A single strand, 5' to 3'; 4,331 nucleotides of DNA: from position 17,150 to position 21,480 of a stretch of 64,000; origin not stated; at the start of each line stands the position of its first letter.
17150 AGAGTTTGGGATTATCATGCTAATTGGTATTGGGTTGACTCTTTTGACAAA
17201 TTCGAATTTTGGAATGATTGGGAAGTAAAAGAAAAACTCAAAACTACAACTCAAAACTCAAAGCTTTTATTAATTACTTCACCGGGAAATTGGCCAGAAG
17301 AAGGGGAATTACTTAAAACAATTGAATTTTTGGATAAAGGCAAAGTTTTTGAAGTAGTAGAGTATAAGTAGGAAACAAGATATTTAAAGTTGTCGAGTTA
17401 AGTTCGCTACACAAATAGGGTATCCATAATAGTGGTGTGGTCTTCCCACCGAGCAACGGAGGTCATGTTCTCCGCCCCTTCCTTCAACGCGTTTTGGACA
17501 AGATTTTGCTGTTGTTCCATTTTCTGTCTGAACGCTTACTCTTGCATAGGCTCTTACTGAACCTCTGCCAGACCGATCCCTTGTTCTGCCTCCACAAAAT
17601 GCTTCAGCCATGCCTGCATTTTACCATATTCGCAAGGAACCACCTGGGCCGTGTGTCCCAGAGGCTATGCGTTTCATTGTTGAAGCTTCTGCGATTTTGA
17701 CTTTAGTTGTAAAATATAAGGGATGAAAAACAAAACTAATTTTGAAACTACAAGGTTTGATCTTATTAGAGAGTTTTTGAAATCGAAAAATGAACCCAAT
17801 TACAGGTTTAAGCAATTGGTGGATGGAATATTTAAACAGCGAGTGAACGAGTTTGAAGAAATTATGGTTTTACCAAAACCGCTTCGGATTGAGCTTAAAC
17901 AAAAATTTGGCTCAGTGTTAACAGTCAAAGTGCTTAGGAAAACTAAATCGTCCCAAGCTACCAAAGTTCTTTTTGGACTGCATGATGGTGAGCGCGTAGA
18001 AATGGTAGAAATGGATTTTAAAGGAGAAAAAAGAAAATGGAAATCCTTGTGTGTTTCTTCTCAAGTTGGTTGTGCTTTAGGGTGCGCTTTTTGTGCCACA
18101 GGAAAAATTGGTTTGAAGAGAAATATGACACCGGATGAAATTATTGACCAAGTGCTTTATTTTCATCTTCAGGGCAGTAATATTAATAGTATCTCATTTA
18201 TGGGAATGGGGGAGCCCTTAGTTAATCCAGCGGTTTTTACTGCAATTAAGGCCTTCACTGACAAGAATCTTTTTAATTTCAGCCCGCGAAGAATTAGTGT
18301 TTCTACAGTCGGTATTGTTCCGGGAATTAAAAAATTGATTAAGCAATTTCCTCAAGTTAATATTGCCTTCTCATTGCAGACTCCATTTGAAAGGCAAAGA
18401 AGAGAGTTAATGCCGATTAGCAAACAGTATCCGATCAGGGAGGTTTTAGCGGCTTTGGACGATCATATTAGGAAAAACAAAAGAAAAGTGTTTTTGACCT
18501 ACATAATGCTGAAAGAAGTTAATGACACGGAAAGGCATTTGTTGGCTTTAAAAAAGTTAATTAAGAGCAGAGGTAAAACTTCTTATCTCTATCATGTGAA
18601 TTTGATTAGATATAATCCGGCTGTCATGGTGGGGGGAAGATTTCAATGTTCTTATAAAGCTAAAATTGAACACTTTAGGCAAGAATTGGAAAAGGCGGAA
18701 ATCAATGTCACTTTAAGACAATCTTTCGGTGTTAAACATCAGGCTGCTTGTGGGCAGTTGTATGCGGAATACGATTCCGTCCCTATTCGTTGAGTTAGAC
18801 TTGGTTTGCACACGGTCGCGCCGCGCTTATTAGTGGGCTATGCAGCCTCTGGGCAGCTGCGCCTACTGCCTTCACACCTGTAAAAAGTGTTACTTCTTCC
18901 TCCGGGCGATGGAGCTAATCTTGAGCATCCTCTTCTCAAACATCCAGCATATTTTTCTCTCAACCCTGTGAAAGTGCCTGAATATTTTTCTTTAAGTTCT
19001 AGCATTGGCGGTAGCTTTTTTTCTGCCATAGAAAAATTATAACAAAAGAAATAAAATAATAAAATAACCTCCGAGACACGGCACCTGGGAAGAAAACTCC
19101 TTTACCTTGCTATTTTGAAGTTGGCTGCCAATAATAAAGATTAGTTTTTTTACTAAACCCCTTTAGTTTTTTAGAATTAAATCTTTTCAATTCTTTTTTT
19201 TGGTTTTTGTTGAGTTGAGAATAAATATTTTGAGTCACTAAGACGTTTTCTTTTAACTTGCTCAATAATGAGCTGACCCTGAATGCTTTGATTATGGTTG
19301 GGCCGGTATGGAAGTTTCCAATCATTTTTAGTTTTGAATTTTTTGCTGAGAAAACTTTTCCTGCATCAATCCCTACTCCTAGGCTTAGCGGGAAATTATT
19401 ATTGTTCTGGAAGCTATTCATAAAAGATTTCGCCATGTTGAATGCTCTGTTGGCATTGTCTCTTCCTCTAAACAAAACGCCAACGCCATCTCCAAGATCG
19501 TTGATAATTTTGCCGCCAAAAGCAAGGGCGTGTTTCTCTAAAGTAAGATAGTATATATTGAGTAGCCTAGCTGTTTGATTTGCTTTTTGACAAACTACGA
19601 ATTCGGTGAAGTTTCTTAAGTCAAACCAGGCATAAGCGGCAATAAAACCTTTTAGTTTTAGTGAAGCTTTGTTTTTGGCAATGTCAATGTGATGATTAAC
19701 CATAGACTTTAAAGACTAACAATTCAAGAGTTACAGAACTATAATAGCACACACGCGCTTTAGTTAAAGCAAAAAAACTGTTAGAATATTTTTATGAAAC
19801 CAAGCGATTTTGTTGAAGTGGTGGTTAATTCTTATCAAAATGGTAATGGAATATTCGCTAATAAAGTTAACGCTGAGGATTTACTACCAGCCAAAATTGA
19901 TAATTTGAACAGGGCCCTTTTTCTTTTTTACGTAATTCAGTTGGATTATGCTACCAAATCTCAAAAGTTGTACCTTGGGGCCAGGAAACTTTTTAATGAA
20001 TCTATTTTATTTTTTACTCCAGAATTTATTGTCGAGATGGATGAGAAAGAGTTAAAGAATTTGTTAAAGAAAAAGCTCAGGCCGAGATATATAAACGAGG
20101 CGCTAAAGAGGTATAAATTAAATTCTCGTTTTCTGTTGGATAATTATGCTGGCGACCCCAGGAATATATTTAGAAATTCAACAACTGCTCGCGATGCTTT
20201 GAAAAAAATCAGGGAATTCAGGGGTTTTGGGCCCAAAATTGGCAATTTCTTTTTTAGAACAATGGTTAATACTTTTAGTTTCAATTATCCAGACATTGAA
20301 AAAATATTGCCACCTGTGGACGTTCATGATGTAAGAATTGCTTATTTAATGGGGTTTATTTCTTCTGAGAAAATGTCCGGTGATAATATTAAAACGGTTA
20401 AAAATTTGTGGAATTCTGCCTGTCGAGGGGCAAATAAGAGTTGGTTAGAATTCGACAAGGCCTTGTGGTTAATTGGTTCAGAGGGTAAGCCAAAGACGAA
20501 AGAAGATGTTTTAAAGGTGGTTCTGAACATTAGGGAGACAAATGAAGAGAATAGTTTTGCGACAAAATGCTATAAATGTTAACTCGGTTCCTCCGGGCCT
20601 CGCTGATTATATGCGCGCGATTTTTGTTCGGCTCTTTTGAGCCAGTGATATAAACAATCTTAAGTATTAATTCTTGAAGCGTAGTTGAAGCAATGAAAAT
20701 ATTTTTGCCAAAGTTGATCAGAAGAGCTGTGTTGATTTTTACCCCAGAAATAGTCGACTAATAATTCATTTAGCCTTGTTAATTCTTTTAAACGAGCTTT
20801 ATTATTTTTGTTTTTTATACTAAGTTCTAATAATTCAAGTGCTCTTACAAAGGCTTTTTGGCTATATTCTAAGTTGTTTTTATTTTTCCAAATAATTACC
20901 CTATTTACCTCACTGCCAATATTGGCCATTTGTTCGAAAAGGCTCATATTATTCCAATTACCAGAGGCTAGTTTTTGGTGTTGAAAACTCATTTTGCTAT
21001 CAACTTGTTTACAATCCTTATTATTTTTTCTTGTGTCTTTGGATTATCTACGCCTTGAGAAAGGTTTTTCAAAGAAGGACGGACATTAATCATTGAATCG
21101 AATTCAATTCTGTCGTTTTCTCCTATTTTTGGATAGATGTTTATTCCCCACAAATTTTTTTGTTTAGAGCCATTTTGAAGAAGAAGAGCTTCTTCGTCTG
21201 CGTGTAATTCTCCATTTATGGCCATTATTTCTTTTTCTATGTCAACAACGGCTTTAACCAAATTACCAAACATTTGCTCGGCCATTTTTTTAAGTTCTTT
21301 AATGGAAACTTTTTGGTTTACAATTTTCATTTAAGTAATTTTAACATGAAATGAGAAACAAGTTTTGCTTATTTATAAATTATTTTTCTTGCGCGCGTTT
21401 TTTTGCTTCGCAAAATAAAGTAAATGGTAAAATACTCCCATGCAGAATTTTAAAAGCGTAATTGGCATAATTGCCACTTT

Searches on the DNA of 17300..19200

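Call 46: search_rna_families(source=window, start=17300, end=19200, threshold=evalue, max_evalue=10, show_alignments=2)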
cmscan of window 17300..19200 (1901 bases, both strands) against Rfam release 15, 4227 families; matches with E-value up to 10: 2.
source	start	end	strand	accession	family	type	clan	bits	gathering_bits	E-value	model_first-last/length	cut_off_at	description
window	18263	18369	-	RF01602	plasmodium_snoR27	Gene; snRNA; snoRNA; HACA-box;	-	22.2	50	2.4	1-143/143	no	small nucleolar RNA snoR27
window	17703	17739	+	RF02627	Ssr1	Gene; sRNA;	-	10.4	820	9.6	56-93/654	no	Shigella small RNA 1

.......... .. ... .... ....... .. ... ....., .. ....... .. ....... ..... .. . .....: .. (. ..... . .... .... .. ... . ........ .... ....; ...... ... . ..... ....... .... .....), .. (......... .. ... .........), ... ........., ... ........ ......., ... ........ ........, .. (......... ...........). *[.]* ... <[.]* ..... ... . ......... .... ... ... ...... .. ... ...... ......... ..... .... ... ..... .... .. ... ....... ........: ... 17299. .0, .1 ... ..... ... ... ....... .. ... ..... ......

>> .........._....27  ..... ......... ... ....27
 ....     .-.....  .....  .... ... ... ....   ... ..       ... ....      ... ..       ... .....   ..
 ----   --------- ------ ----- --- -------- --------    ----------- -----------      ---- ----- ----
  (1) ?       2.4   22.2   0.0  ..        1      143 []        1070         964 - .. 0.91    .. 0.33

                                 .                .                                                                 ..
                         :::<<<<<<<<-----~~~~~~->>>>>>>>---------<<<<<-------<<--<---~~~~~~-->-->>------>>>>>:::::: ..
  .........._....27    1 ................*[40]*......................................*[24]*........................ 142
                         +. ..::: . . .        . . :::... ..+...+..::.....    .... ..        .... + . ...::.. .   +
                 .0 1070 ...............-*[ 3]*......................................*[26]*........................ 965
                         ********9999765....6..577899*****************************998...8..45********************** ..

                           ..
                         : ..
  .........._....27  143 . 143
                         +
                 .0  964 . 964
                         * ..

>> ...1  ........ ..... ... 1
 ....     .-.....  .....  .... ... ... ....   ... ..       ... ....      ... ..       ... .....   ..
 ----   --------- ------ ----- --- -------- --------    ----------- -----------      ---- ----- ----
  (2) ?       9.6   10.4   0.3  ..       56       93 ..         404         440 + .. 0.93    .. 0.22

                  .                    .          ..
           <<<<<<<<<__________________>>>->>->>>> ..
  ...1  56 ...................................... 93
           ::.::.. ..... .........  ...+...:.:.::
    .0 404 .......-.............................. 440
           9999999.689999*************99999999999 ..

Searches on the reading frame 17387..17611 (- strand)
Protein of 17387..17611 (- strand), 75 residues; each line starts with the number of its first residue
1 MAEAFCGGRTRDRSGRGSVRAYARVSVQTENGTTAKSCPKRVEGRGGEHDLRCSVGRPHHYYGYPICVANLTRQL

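Call 53: search_protein_families(library=pfam, proteins=[window:17387-17611:-], max_evalue=1)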
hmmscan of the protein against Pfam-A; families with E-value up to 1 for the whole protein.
window:17387-17611:- (75 aa): 0 families

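Call 76: search_protein_families(library=ncbifam, proteins=[window:17387-17611:-], max_evalue=1)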
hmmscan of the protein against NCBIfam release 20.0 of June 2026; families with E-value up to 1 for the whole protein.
window:17387-17611:- (75 aa): 0 families

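Call 77: search_protein_families(library=phrogs, proteins=[window:17387-17611:-], max_evalue=1)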
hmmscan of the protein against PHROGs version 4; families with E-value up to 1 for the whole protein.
window:17387-17611:- (75 aa): 1 family
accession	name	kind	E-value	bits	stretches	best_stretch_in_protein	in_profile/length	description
phrog_34340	-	unknown function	0.021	16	1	20-56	25-60/67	-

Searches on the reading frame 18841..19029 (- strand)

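Call 53: search_protein_families(library=pfam, proteins=[window:18841-19029:-], max_evalue=1)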
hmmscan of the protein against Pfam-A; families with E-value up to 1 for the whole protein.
window:18841-19029:- (63 aa): 1 family
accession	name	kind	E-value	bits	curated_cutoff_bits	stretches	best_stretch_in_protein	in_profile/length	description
PF03789.18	ELK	-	0.0013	19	21.3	1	11-25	5-19/22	ELK domain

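Call 76: search_protein_families(library=ncbifam, proteins=[window:18841-19029:-], max_evalue=1)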
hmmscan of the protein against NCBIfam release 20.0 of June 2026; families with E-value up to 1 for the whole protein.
window:18841-19029:- (63 aa): 0 families

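Call 77: search_protein_families(library=phrogs, proteins=[window:18841-19029:-], max_evalue=1)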
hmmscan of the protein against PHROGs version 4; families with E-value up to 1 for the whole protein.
window:18841-19029:- (63 aa): 0 families

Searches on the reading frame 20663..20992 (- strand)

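Call 53: search_protein_families(library=pfam, proteins=[window:20663-20992:-], max_evalue=1)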
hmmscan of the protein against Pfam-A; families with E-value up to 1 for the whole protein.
window:20663-20992:- (110 aa): 2 families
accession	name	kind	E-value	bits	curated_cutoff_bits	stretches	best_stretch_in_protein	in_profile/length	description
PF09744.14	RH1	-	0.028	14.7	24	1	23-75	7-57/65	RILP homology 1 domain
PF20463.3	PDH_C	-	0.084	13.6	22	1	5-65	37-94/102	Prephenate dehydrogenase, dimerization domain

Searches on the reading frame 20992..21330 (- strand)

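Call 53: search_protein_families(library=pfam, proteins=[window:20992-21330:-], max_evalue=1)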
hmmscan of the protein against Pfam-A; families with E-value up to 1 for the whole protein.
window:20992-21330:- (113 aa): 3 families
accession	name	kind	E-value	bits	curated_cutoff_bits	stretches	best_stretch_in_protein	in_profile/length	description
PF18924.5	DUF5674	-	8.5e-33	113.1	27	1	3-110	2-109/109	Protein of unknown function (DUF5674)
PF19304.4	PGDH_inter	-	0.058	14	27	1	5-50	70-115/119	D-3-phosphoglycerate dehydrogenase intervening domain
PF05184.20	SapB_1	-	0.6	10.6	25.2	1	94-110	17-33/38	Saposin-like type B, region 1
